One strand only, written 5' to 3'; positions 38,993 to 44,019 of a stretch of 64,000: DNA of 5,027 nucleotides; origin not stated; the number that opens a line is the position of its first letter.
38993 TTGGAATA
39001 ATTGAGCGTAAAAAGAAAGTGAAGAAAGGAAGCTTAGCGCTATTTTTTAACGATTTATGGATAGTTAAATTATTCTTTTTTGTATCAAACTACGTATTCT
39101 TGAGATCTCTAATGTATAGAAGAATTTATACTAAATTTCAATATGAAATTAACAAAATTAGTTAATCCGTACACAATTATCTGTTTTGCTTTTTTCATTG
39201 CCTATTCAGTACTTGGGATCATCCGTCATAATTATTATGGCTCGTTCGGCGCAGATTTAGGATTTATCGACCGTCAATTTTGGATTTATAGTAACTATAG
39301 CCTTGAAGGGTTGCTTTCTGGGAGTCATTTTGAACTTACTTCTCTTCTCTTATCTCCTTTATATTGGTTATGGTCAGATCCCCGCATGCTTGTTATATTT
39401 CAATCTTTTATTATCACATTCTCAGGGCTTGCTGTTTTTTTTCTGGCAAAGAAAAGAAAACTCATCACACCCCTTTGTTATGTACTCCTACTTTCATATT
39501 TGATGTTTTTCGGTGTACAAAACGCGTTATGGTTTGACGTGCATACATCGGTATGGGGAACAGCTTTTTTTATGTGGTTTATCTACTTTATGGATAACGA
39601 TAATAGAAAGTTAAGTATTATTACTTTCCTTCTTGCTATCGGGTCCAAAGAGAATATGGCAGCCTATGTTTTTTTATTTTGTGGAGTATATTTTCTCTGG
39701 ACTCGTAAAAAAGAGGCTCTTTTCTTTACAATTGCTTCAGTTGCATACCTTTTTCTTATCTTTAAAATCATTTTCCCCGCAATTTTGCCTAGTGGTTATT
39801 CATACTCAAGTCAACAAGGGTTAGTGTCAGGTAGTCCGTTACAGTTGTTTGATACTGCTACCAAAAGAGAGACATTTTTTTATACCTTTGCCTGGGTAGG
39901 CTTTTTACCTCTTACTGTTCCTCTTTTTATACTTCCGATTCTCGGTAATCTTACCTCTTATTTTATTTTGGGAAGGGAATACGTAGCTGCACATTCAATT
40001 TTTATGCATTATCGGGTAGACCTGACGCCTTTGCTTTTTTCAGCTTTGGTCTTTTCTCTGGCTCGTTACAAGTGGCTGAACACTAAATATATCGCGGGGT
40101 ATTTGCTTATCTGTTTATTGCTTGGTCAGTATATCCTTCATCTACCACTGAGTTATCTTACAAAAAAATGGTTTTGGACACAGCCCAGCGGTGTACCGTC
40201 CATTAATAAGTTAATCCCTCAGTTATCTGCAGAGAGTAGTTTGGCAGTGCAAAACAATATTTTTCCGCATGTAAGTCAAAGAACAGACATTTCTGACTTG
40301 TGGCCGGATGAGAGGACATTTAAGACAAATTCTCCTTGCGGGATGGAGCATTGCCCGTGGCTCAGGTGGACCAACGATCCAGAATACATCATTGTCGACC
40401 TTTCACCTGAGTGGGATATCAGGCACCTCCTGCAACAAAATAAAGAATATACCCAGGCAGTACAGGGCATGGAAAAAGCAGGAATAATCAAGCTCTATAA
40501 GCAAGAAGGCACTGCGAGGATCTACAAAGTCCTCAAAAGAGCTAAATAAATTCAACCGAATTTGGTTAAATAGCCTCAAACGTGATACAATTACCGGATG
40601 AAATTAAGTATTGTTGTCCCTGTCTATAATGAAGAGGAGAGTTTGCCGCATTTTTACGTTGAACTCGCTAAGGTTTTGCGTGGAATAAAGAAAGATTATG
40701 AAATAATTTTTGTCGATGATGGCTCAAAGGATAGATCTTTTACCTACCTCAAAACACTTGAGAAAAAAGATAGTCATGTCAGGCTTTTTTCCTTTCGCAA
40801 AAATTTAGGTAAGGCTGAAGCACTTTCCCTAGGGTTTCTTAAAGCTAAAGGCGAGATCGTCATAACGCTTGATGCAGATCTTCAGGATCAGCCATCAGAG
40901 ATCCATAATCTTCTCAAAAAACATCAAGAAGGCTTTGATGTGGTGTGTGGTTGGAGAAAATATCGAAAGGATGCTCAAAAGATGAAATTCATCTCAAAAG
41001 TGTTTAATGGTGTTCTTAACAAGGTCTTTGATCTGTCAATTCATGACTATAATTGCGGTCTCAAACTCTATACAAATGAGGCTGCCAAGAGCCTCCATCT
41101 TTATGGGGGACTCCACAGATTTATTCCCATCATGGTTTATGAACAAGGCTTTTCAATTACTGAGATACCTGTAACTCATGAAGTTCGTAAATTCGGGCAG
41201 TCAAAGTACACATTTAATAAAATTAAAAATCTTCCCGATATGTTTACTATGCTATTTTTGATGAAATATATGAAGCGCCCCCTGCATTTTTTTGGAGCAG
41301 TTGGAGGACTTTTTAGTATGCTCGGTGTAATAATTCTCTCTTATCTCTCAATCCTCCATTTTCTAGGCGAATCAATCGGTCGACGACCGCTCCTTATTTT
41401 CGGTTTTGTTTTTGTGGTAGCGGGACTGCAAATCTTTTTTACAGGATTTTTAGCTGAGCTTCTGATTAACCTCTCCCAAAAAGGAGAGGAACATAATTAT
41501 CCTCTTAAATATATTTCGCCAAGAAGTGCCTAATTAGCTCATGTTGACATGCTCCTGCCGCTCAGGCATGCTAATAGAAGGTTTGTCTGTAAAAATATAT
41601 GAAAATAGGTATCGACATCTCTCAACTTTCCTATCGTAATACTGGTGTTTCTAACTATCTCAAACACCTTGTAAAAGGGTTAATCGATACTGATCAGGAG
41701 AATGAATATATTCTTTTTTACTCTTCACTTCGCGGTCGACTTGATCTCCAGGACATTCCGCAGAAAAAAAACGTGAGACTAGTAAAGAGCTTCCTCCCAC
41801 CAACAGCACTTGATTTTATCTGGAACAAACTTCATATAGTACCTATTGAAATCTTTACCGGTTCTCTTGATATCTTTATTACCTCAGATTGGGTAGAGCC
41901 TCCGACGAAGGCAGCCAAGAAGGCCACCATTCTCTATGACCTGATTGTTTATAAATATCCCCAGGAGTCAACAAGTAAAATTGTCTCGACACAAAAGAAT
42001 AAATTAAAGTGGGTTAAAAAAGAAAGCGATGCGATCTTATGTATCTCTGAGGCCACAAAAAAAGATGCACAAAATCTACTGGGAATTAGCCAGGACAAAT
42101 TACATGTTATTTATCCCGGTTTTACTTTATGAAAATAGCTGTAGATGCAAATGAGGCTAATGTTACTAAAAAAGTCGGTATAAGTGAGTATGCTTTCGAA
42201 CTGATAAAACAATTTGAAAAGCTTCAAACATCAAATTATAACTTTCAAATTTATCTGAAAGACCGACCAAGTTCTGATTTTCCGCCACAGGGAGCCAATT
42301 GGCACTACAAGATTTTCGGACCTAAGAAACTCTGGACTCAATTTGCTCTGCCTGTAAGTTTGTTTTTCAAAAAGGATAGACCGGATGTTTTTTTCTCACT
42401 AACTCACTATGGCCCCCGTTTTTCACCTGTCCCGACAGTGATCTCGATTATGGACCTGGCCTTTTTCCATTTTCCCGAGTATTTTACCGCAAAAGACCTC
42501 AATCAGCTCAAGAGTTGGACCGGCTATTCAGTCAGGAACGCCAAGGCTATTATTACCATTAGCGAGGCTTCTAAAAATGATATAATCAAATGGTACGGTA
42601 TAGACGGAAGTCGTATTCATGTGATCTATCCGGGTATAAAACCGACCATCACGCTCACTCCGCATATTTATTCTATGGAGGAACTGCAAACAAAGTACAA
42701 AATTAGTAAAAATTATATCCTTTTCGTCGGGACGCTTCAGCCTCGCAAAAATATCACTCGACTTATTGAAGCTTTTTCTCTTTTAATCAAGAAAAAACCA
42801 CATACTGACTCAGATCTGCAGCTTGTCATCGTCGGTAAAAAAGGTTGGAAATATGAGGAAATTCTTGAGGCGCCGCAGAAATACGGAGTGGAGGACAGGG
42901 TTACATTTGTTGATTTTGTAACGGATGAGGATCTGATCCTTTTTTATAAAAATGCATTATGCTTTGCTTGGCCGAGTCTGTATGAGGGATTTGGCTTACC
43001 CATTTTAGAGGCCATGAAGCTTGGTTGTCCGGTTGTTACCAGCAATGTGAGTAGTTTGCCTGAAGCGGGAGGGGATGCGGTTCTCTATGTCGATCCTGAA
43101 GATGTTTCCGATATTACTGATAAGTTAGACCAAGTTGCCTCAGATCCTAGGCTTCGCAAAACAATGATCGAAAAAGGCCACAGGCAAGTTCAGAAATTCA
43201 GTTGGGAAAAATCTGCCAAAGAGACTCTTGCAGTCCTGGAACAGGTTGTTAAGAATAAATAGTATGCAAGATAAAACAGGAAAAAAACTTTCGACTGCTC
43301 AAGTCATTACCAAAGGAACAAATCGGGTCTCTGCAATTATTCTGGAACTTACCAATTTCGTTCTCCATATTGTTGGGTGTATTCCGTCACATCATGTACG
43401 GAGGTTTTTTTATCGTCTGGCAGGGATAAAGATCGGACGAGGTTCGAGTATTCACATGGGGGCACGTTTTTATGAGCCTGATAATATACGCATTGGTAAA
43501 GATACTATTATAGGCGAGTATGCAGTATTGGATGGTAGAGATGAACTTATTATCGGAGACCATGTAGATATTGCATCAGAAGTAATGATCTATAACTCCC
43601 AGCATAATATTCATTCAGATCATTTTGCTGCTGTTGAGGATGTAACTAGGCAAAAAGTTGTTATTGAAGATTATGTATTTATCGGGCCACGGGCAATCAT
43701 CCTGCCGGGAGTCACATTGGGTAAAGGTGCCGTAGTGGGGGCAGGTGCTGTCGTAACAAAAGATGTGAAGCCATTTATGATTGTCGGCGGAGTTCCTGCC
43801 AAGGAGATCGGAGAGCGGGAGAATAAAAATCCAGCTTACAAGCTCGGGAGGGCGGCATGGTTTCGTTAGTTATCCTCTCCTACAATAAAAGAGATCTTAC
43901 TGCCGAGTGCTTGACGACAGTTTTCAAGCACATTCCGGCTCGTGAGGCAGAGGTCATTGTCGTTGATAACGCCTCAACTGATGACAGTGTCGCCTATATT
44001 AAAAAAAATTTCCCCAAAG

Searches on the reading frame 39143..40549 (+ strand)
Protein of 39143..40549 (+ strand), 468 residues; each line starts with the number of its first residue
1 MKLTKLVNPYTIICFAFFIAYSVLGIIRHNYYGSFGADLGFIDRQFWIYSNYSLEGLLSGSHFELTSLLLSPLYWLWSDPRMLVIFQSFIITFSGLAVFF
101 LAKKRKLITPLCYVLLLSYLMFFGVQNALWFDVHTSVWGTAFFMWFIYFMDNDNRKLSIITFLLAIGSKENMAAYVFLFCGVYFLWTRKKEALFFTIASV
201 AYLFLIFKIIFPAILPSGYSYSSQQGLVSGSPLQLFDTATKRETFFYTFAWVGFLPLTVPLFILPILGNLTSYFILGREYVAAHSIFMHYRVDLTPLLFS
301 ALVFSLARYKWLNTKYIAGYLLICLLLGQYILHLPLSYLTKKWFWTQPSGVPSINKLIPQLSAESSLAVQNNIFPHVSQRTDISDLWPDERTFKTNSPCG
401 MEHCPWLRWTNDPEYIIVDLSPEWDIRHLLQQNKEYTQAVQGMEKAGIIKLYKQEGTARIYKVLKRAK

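Call 8: search_protein_families(library=pfam, proteins=[window:39143-40549:+], max_evalue=0.0001)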
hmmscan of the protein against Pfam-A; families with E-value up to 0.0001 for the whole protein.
window:39143-40549:+ (468 aa): 1 family
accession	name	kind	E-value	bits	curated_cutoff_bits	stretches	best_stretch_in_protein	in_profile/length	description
PF09852.15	DUF2079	-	3.5e-32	112.5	28.2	1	48-434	28-438/459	Predicted membrane protein (DUF2079)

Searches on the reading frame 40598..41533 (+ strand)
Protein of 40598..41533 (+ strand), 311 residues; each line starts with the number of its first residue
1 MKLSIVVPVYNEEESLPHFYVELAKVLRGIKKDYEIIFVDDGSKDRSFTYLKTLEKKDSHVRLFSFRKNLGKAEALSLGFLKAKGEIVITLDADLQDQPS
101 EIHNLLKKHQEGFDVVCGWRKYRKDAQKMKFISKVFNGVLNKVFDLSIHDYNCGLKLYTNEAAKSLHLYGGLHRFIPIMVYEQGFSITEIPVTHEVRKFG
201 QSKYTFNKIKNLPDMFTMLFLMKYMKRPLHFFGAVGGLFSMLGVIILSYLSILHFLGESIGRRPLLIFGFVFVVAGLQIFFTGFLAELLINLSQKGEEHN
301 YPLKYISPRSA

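Call 8: search_protein_families(library=pfam, proteins=[window:40598-41533:+], max_evalue=0.0001)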
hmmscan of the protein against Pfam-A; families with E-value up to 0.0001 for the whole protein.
window:40598-41533:+ (311 aa): 2 families
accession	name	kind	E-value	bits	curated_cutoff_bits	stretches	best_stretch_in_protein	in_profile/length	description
PF00535.33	Glycos_transf_2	-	2.1e-32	112.8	23.3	1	4-163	1-164/168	Glycosyl transferase family 2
PF10111.15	Glyco_tranf_2_2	-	4.4e-07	30.1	27.3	1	4-107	1-104/276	Glycosyltransferase like family 2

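Call 47: search_solved_structures(query=window:40598-41533:+, max_evalue=0.00001)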
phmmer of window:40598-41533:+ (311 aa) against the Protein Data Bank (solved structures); distinct sequences matched with E-value up to 0.00001: 13.
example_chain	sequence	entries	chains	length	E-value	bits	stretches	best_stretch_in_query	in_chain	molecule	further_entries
9hwj_A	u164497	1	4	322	2.1e-44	155.6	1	2-289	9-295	Undecaprenyl-phosphate 4-deoxy-4-formamido-L-arabinose transferase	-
9bhc_C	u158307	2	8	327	4.9e-44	154.3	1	2-289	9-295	Undecaprenyl-phosphate 4-deoxy-4-formamido-L-arabinose transferase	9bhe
8vxh_A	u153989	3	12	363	7e-44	153.8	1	2-289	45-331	Undecaprenyl-phosphate 4-deoxy-4-formamido-L-arabinose transferase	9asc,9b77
5ekp_C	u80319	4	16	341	5.9e-36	127.8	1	2-292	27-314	Uncharacterized glycosyltransferase sll0501 | Glycosyltransferase sll0501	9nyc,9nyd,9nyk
9nye_A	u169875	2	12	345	6.2e-36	127.7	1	2-292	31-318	Glycosyltransferase sll0501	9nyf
5eke_A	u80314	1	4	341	1.2e-35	126.8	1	2-292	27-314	Uncharacterized glycosyltransferase sll0501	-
5mlz_A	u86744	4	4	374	5.6e-18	68.8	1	1-207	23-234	Dolichol monophosphate mannose synthase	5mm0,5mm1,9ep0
8vh7_A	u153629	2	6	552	1e-08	38.4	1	24-132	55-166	Heparosan synthase B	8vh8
5hea_A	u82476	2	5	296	1e-08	38.4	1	3-131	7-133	Putative glycosyltransferase (GalT1)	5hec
8viw_A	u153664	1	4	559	1e-08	38.3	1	24-132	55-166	Heparosan synthase B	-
2z87_A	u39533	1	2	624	7.9e-08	35.4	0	3-132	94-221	Chondroitin synthase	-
2z86_A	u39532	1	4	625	8e-08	35.4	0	3-132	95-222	Chondroitin synthase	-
6p61_A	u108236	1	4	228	2.6e-07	33.7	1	3-119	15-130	Glycosyltransferase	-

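Call 53: search_protein_families(library=ncbifam, proteins=[window:40598-41533:+], max_evalue=1e-10)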
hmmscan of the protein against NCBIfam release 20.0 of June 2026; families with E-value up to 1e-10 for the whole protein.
window:40598-41533:+ (311 aa): 7 families
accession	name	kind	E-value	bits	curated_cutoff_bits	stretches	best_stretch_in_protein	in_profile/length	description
NF007986.1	PRK10714.1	equivalog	2.6e-52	177.8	529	1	2-289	7-293/316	undecaprenyl-phosphate 4-deoxy-4-formamido-L-arabinose transferase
NF047588.1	GlcsyltransPgfSStrep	equivalog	9.3e-47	159.7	500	1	1-288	1-286/308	glycosyltransferase PgfS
TIGR04182.1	glyco_TIGR04182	equivalog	1e-24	87.4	325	1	4-294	3-287/293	S-layer glycoprotein N-glycosyltransferase AglJ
TIGR03937.1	PgaC_IcaA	equivalog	9.9e-17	61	422.3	1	2-107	46-148/407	poly-beta-1,6-N-acetyl-D-glucosamine synthase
NF041875.1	EPS_EpsD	equivalog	2.4e-15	56.7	370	1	3-116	1-111/325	exopolysaccharide biosynthesis glycosyltransferase EpsD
NF007482.0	PRK10073.1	equivalog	1.9e-13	50.2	423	1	2-116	7-118/334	glycosyltransferase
TIGR04283.1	glyco_like_mftF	equivalog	2.2e-12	47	182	1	3-108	1-95/221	TIGR04283 family arsenosugar biosynthesis glycosyltransferase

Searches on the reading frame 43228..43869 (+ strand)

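Call 8: search_protein_families(library=pfam, proteins=[window:43228-43869:+], max_evalue=0.0001)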
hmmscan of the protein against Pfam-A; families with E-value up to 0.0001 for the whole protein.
window:43228-43869:+ (213 aa): 3 families
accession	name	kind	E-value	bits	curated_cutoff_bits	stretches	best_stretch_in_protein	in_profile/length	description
PF00132.30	Hexapep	-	2e-17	62.5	27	1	144-178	2-36/36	Bacterial transferase hexapeptide (six repeats)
PF14602.12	Hexapep_2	-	2.6e-10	40.3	27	1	144-178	2-34/34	Hexapeptide repeat of succinyl-transferase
PF25084.1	LbH_EIF2B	-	7.3e-05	23.2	54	0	85-175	20-104/105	EIF2B subunit epsilon LbH domain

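Call 53: search_protein_families(library=ncbifam, proteins=[window:43228-43869:+], max_evalue=1e-10)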
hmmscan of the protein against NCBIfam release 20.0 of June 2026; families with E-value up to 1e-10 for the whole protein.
window:43228-43869:+ (213 aa): 19 families
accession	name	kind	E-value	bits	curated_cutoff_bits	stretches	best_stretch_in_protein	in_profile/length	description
NF007797.0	PRK10502.1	subfamily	1.1e-27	96.9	192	1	26-199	12-181/183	WcaF family extracellular polysaccharide biosynthesis acetyltransferase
TIGR03308.1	phn_thr-fam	hypoth_equivalog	1.8e-20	73.7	201.65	1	129-212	94-177/204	phosphonate metabolim protein, transferase hexapeptide repeat family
NF038307.1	EPS_acetyl_HpsU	equivalog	1.1e-18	67.5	305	1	32-193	17-174/178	hormogonium polysaccharide biosynthesis acetyltransferase HpsU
TIGR03532.1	DapD_Ac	equivalog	2e-18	66.8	231.75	1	67-201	99-218/231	2,3,4,5-tetrahydropyridine-2,6-dicarboxylate N-acetyltransferase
NF000490.1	chloram_CatB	equivalog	2.6e-18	66.1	350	1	71-211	36-178/210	type B chloramphenicol O-acetyltransferase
NF007076.0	PRK09527.1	equivalog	3.2e-18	65.9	347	1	67-204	68-192/203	galactoside O-acetyltransferase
NF007499.0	PRK10092.1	equivalog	6.2e-18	65.2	314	1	99-194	86-180/183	maltose O-acetyltransferase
NF058585.1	HptprglPActTf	PfamEq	1.7e-17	63.5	300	1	136-201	99-164/172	heptaprenylglyceryl phosphate O-acetyltransferase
TIGR03570.1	NeuD_NnaD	subfamily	1.8e-17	63.6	160.8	1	109-192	120-202/202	NeuD/PglB/VioB family sugar acetyltransferase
NF007240.0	PRK09677.1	equivalog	4.1e-17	62.3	243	1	81-199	60-186/192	putative lipopolysaccharide biosynthesis O-acetyl transferase WbbJ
NF033468.1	stregram_VatI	exception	5e-17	62.4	415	1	90-200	57-169/208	streptogramin A O-acetyltransferase Vat(I)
TIGR04008.1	WcaF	equivalog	2e-16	60.4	326.3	1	56-197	41-178/180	colanic acid biosynthesis acetyltransferase WcaF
NF000311.1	Vat_ABCDEFH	equivalog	2.3e-16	60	300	1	114-212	80-179/201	Vat family streptogramin A O-acetyltransferase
NF000111.1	stregram_VatD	exception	8.5e-14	51.8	400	1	110-211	79-181/209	streptogramin A O-acetyltransferase Vat(D)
NF000504.1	stregram_VatH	exception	1.9e-13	50.8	475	1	141-211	115-185/216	streptogramin A O-acetyltransferase Vat(H)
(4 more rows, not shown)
